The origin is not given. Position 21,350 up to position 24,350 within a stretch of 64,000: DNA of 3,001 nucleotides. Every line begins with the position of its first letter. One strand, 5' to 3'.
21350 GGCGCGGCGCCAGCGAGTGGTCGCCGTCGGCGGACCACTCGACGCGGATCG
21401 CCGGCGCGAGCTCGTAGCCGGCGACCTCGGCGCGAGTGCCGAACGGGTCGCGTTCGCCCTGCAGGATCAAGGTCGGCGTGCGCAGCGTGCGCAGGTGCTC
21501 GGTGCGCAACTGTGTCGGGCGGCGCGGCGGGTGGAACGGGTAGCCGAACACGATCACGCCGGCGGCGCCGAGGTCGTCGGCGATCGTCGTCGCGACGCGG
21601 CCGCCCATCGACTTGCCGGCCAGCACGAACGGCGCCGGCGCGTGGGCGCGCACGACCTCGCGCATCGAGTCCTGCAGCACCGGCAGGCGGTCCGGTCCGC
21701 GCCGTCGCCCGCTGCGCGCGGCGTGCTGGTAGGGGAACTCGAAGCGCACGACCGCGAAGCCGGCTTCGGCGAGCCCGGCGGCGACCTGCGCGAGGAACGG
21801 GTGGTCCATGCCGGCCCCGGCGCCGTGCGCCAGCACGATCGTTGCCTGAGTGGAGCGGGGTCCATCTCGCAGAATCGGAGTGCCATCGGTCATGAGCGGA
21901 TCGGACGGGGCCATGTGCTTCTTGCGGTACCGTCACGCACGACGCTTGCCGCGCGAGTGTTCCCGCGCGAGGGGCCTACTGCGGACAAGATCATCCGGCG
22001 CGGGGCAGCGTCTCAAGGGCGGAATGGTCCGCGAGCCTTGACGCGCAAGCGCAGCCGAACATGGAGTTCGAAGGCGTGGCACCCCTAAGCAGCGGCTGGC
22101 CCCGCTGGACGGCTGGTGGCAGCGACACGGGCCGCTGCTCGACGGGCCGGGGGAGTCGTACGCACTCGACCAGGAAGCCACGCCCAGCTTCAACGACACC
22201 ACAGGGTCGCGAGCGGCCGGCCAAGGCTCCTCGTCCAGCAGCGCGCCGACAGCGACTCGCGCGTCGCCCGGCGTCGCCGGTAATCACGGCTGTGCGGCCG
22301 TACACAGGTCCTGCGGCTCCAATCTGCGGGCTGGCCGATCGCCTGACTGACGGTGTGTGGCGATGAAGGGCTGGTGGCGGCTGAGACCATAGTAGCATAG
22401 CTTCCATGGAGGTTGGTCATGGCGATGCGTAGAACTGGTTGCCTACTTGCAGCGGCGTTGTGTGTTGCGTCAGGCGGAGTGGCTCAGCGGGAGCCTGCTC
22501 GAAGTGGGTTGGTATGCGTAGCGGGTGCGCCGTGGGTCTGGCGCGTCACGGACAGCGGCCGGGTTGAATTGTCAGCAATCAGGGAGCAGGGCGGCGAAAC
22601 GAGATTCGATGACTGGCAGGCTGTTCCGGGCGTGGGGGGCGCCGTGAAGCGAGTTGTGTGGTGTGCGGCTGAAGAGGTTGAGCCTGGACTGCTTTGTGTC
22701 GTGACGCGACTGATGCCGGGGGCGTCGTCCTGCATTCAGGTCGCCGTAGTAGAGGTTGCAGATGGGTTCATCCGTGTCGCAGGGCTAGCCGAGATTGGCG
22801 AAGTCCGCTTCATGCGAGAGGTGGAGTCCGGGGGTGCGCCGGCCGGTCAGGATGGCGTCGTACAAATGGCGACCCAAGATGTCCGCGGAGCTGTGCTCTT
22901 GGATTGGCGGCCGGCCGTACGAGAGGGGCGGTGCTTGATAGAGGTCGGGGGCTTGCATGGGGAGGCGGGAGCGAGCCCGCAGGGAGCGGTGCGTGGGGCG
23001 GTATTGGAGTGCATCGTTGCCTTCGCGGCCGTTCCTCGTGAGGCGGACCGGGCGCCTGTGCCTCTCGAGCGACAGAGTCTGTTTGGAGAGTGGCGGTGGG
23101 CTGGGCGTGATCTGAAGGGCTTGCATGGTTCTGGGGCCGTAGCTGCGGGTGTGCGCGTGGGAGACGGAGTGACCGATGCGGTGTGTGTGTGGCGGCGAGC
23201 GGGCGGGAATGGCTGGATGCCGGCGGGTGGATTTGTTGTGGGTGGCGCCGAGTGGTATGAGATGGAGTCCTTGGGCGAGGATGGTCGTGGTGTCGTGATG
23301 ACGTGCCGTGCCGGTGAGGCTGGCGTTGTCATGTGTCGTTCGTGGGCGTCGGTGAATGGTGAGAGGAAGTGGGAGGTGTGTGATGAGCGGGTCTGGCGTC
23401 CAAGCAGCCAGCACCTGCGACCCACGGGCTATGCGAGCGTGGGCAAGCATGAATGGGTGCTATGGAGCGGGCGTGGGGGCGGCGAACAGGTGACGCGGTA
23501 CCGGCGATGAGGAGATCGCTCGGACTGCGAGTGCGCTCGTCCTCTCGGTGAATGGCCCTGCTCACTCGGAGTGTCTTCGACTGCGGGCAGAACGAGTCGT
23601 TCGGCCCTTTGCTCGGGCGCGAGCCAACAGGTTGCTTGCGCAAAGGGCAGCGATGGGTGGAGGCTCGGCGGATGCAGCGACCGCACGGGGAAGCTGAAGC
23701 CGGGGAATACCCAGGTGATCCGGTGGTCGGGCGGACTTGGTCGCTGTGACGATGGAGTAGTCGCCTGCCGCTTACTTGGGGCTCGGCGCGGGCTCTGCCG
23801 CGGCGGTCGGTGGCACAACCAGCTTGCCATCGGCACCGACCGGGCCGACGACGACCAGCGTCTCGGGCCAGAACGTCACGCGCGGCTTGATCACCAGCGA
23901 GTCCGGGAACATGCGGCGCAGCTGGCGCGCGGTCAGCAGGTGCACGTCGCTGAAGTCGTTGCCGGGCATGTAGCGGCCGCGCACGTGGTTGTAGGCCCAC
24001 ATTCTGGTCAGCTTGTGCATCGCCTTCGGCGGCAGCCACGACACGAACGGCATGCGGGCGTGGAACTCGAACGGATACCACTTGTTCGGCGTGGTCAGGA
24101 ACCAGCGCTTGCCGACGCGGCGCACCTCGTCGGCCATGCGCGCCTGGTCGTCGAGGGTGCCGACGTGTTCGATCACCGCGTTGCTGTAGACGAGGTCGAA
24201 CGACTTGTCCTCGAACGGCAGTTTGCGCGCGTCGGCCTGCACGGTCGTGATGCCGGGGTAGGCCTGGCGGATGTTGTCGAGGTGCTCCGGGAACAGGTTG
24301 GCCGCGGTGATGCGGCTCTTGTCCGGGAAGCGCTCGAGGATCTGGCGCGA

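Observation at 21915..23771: Compositionally aberrant island with an orphan Trp/Cys-rich secreted protein flanked by long non-coding stretches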

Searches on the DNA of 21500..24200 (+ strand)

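Call 6: search_rna_families(source=window, start=21500, end=24200, threshold=evalue, max_evalue=1)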
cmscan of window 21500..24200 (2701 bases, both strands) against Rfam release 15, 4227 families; matches with E-value up to 1: 1.
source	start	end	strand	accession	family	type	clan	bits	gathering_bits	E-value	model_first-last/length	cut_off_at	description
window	21743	21795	+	RF01861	TB9Cs1H1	Gene; snRNA; snoRNA; HACA-box;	-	21.7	55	0.31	1-63/63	no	Trypanosomatid snoRNA TB9Cs1H1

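Call 63: search_dna_similar(query=window:21915-23771:+, collection=plasmids, mode=distant, max_evalue=0.001, max_rows=10)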
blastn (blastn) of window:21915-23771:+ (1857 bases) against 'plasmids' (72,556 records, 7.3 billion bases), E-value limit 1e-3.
No match.

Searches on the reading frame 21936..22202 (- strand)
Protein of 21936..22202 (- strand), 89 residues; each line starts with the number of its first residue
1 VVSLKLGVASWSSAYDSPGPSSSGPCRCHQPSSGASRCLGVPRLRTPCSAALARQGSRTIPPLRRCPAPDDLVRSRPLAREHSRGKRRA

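Call 66: search_protein_families(library=pfam, proteins=[window:21936-22202:-], max_evalue=1)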
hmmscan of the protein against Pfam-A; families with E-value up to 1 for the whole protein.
window:21936-22202:- (89 aa): 0 families

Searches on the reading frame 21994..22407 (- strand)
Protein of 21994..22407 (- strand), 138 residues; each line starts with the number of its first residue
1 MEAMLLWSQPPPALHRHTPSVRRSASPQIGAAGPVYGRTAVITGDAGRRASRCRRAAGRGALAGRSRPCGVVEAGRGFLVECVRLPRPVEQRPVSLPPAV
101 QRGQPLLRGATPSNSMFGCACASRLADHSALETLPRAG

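Call 66: search_protein_families(library=pfam, proteins=[window:21994-22407:-], max_evalue=1)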
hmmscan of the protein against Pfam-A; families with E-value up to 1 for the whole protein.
window:21994-22407:- (138 aa): 0 families

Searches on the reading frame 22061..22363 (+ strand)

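Call 66: search_protein_families(library=pfam, proteins=[window:22061-22363:+], max_evalue=1)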
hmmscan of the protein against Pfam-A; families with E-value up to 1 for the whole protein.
window:22061-22363:+ (101 aa): 1 family
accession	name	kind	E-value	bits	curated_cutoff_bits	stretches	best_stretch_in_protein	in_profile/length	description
PF17669.6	DUF5529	-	0.081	13.2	25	1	18-94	44-118/185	Family of unknown function (DUF5529)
